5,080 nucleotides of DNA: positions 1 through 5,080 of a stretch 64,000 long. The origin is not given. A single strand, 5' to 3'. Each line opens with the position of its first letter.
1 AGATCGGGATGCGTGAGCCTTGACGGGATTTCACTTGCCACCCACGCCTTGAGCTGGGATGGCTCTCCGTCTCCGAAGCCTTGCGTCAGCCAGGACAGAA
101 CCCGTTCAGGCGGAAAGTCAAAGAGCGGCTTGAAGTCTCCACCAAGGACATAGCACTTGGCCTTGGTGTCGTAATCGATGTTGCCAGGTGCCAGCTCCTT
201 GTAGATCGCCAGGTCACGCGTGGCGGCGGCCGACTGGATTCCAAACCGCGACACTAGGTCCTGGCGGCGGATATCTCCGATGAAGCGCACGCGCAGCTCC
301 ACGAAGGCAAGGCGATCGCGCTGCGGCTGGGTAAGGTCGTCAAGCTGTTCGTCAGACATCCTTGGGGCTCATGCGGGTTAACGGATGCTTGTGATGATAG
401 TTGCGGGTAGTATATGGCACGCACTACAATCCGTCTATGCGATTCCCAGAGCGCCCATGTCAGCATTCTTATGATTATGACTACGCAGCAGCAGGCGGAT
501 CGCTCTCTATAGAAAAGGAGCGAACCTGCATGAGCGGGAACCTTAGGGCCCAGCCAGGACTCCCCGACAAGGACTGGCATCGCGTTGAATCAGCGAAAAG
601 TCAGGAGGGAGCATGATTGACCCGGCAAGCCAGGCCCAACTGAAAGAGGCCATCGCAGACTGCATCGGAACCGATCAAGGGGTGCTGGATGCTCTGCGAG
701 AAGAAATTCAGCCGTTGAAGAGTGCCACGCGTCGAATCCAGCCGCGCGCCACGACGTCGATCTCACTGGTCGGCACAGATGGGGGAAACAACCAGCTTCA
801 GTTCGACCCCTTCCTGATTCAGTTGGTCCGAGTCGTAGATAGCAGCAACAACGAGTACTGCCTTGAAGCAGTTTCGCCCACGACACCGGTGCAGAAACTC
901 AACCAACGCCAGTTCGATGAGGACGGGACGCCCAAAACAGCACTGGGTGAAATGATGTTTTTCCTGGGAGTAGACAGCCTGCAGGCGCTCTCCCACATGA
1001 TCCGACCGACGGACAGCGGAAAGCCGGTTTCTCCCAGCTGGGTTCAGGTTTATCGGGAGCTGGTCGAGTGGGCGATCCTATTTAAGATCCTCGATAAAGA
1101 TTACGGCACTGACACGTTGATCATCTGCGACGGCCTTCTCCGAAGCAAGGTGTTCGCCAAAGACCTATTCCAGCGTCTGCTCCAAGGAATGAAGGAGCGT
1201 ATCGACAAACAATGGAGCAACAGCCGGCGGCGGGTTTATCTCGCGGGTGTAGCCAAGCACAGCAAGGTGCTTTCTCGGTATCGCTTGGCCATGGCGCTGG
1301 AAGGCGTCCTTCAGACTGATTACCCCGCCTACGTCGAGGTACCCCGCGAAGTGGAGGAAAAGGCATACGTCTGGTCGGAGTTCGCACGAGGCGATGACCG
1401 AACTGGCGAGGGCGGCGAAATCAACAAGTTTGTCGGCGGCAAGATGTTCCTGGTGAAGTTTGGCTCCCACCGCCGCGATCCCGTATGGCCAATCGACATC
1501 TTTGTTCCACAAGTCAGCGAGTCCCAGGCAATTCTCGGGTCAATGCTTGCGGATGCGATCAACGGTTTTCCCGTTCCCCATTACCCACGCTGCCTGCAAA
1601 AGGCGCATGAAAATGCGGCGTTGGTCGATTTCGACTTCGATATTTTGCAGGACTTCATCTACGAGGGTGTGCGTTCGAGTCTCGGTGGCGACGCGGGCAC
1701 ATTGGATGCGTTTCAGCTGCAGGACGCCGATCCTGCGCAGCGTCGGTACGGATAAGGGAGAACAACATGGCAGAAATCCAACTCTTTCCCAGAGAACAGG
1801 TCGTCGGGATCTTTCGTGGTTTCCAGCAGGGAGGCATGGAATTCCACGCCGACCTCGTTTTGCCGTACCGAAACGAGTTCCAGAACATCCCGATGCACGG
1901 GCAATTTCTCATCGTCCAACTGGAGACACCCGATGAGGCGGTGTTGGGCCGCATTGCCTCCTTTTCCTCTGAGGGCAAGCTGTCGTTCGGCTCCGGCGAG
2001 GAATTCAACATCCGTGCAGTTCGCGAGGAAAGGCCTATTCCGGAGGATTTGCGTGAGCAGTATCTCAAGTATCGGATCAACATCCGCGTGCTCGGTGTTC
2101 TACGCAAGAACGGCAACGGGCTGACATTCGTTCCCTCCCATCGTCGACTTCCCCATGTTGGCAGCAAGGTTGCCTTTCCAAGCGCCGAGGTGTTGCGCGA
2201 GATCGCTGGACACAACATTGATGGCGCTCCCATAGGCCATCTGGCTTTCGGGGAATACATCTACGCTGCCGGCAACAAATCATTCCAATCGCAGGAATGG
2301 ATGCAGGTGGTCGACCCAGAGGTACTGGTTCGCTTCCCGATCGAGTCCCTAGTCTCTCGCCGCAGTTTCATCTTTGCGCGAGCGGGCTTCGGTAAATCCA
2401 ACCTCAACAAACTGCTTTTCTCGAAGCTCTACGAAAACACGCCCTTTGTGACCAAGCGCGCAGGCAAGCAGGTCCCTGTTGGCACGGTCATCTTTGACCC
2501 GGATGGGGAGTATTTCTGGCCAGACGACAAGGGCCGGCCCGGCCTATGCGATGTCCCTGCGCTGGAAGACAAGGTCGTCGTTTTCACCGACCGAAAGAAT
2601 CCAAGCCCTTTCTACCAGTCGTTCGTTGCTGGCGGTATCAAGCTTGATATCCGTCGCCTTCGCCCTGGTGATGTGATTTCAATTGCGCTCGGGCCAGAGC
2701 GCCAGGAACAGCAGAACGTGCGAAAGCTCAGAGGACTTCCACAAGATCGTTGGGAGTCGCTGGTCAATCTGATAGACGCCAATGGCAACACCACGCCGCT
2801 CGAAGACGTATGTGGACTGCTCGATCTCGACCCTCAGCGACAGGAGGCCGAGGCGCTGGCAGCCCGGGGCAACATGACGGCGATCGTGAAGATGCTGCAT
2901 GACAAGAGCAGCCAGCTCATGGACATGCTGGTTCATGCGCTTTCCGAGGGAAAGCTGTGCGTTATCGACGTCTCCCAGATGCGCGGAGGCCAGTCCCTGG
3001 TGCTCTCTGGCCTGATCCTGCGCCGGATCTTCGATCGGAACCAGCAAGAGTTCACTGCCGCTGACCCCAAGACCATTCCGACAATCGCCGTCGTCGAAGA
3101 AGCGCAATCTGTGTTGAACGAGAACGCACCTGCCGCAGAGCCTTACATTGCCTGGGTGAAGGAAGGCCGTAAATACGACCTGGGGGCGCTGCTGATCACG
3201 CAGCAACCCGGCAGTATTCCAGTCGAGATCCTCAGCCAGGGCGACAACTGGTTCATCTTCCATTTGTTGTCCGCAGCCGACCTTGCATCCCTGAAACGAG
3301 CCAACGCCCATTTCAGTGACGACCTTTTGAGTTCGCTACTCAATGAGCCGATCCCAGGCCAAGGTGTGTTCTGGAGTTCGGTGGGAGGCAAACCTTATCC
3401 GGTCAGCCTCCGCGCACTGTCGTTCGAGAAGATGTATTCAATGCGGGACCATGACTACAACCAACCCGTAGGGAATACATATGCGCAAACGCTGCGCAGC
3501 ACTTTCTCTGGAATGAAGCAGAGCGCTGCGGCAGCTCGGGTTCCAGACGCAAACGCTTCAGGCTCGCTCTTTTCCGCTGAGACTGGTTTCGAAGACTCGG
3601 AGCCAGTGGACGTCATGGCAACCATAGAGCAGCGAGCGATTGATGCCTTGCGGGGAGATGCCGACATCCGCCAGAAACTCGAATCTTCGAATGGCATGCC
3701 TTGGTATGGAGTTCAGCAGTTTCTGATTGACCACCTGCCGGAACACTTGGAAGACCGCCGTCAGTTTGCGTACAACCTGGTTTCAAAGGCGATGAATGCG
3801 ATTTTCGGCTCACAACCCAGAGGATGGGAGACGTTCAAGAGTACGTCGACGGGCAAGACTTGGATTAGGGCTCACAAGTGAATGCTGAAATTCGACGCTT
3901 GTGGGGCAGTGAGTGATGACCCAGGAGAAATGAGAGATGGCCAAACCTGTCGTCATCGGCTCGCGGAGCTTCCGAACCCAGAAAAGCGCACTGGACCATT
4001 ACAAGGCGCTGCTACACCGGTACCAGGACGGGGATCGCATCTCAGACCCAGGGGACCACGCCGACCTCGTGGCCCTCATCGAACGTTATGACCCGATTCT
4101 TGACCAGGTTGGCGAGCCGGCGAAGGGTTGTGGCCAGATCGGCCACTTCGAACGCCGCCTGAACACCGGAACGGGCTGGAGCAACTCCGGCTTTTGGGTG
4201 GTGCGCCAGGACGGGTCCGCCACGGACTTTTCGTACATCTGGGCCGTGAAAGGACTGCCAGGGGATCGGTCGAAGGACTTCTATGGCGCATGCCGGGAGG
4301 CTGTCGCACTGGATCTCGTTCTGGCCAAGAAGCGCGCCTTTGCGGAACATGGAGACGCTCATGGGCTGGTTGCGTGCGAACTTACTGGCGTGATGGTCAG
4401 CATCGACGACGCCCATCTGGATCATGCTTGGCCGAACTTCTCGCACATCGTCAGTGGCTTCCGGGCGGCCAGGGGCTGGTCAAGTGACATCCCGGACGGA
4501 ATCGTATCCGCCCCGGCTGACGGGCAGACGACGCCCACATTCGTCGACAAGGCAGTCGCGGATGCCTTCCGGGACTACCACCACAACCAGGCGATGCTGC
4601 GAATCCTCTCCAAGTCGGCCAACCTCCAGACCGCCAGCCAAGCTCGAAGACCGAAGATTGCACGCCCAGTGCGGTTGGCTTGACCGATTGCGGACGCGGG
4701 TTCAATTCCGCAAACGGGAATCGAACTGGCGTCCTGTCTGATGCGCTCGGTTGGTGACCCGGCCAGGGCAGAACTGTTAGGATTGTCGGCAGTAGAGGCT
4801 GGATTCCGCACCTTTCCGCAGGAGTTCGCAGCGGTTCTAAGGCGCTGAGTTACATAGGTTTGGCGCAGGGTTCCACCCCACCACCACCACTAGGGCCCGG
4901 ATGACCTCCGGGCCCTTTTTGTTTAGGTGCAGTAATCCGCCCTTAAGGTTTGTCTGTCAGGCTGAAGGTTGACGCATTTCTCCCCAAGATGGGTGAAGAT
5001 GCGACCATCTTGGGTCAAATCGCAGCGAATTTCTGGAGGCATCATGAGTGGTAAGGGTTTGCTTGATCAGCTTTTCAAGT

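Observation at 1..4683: BrxR/WYL-type regulator divergent from a NurA - HerA - DUF3223/HNH-like cassette: candidate defence module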

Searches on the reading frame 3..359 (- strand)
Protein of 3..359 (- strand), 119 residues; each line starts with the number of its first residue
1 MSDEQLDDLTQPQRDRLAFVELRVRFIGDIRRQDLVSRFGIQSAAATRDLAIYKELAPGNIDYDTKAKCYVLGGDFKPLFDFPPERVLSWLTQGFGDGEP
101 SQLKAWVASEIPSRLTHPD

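Call 11: search_protein_families(library=ncbifam, proteins=[window:3-359:-], max_evalue=0.1)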
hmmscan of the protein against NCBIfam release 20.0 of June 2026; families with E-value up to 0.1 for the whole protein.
window:3-359:- (119 aa): 0 families

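Call 12: search_protein_families(library=pfam, proteins=[window:3-359:-], max_evalue=1)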
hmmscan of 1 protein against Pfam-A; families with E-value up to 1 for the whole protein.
window:3-359:- (119 aa): 1 family
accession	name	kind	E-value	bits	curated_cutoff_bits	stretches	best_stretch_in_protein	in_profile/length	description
PF08976.17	EF-hand_11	-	0.22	12.8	21.7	1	5-47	49-90/105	EF-hand domain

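Call 13: search_protein_families(library=padloc, proteins=[window:3-359:-], max_evalue=1)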
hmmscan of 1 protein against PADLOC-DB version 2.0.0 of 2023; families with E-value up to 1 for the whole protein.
window:3-359:- (119 aa): 0 families

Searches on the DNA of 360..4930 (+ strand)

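Call 104: search_dna_similar(query=window:360-4930:+, collection=plasmids, mode=near, max_rows=10)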
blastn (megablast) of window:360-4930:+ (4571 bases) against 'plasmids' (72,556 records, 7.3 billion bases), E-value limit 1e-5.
Records with a match: 2; places in all: 2; records where one place covers at least 80% of the query: 0.
Best place of each record, by identity: 90-95% 2.
By first word of the organism name: Stutzerimonas 1; Pseudomonas 1.
By predicted mobility (MOB-suite, as given by PLSDB): mobilizable 1; non-mobilizable 1.
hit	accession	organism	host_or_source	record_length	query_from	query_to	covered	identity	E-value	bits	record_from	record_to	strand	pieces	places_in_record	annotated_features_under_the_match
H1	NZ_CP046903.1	Stutzerimonas stutzeri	cell culture,particulate matter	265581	4330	4523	4%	91.3%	2e-66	263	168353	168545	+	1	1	none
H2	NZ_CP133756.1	Pseudomonas aeruginosa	Homo sapiens,sputum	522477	4330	4523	4%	90.8%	8e-65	257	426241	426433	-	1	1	none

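Call 105: search_dna_similar(query=window:360-4930:+, collection=ecoli_genomes, mode=near, max_rows=10)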
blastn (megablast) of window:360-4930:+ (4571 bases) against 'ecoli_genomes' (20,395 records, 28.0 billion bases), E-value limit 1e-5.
No match.

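Call 106: get_annotated_region(hit=H2, flank=9000)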
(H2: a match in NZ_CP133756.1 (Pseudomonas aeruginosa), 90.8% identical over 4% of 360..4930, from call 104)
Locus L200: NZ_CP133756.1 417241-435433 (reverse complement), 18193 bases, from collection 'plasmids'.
description: Pseudomonas aeruginosa strain BJ86 plasmid pBJ86, complete sequence
organism: Pseudomonas aeruginosa (NCBI taxid 287)
taxonomy: Bacteria; Pseudomonadota; Gammaproteobacteria; Pseudomonadales; Pseudomonadaceae; Pseudomonas; Pseudomonas aeruginosa
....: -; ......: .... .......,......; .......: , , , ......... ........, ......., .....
typing (MOB-suite, as given by PLSDB): non-mobilizable; replicon IncQ2,rep_cluster_1115; mating-pair formation MPF_I
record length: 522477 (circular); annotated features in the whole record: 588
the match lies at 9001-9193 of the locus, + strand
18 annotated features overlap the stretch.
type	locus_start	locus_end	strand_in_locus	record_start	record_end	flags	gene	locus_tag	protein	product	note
CDS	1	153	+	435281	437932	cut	-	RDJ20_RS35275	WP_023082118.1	excinuclease ABC subunit UvrA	-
CDS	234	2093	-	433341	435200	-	mobH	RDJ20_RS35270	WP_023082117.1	MobH family relaxase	-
CDS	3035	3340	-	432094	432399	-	-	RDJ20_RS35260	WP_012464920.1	helix-turn-helix transcriptional regulator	-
CDS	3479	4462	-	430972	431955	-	-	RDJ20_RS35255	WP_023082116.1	LLM class oxidoreductase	-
CDS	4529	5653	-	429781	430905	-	-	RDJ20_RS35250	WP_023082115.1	alkene reductase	-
CDS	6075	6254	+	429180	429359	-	-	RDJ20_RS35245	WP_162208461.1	hypothetical protein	-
CDS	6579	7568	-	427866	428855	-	-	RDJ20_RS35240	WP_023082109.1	zinc-dependent alcohol dehydrogenase family protein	-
CDS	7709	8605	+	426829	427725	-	-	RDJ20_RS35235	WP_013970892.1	LysR family transcriptional regulator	-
CDS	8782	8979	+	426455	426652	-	-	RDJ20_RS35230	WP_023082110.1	hypothetical protein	-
CDS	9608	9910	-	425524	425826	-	-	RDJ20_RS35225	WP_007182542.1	antibiotic biosynthesis monooxygenase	-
CDS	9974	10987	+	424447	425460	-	-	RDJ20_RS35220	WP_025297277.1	helix-turn-helix domain-containing protein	GO:0006355 - regulation of DNA-templated transcription [Evidence IEA]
CDS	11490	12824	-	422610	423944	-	-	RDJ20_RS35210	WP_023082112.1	DUF3422 family protein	-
CDS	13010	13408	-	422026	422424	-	-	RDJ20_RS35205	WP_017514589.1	VOC family protein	-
CDS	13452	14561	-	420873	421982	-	-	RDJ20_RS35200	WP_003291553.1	S-(hydroxymethyl)glutathione dehydrogenase/class III alcohol dehydrogenase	GO:0006113 - fermentation [Evidence IEA]; GO:0009404 - toxin metabolic process [Evidence IEA]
CDS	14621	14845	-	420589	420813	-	-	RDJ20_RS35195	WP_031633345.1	metal-sensing transcriptional repressor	GO:0006355 - regulation of DNA-templated transcription [Evidence IEA]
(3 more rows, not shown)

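Call 107: get_annotated_region(hit=H1, flank=9000)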
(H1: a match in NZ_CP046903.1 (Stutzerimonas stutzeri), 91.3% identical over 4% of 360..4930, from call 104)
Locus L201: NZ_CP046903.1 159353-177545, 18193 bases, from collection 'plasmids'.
description: Stutzerimonas stutzeri strain PM101005 plasmid p1_PM101005, complete sequence
organism: Stutzerimonas stutzeri (NCBI taxid 316)
taxonomy: Bacteria; Pseudomonadota; Gammaproteobacteria; Pseudomonadales; Pseudomonadaceae; Stutzerimonas; Stutzerimonas stutzeri
host: -; source: cell culture,particulate matter; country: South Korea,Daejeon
typing (MOB-suite, as given by PLSDB): mobilizable; replicon rep_cluster_1516; relaxase MOBH
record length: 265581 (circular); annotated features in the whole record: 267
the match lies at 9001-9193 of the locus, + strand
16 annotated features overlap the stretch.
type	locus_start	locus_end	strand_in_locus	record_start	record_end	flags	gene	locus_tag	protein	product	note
CDS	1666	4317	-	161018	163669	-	-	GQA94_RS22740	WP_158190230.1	excinuclease ABC subunit UvrA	-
CDS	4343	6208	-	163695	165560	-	nhaA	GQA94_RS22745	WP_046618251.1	Na+/H+ antiporter NhaA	GO:1902600 - proton transmembrane transport [Evidence IEA]; GO:0006814 - sodium ion transport [Evidence IEA]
CDS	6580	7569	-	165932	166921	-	-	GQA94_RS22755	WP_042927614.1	zinc-dependent alcohol dehydrogenase family protein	-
CDS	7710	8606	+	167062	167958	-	-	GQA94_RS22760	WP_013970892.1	LysR family transcriptional regulator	-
CDS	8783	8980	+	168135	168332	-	-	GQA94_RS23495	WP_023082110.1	hypothetical protein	-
CDS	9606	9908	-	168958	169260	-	-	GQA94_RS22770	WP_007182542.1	antibiotic biosynthesis monooxygenase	-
CDS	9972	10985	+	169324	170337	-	-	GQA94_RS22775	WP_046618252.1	helix-turn-helix domain-containing protein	GO:0006355 - regulation of DNA-templated transcription [Evidence IEA]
CDS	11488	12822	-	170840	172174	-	-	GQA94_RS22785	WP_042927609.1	DUF3422 family protein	-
CDS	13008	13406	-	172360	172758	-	-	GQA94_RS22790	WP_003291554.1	VOC family protein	-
CDS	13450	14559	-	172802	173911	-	-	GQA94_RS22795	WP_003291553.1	S-(hydroxymethyl)glutathione dehydrogenase/class III alcohol dehydrogenase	GO:0006113 - fermentation [Evidence IEA]; GO:0009404 - toxin metabolic process [Evidence IEA]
CDS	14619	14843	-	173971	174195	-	-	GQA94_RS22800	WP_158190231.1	metal-sensing transcriptional repressor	GO:0006355 - regulation of DNA-templated transcription [Evidence IEA]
CDS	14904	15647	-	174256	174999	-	-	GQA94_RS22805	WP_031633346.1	SDR family oxidoreductase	-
CDS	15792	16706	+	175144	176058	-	-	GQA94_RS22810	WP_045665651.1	LysR family transcriptional regulator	-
CDS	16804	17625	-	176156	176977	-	-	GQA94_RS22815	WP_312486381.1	inositol monophosphatase family protein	-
CDS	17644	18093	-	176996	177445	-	-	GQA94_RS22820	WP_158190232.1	hypothetical protein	-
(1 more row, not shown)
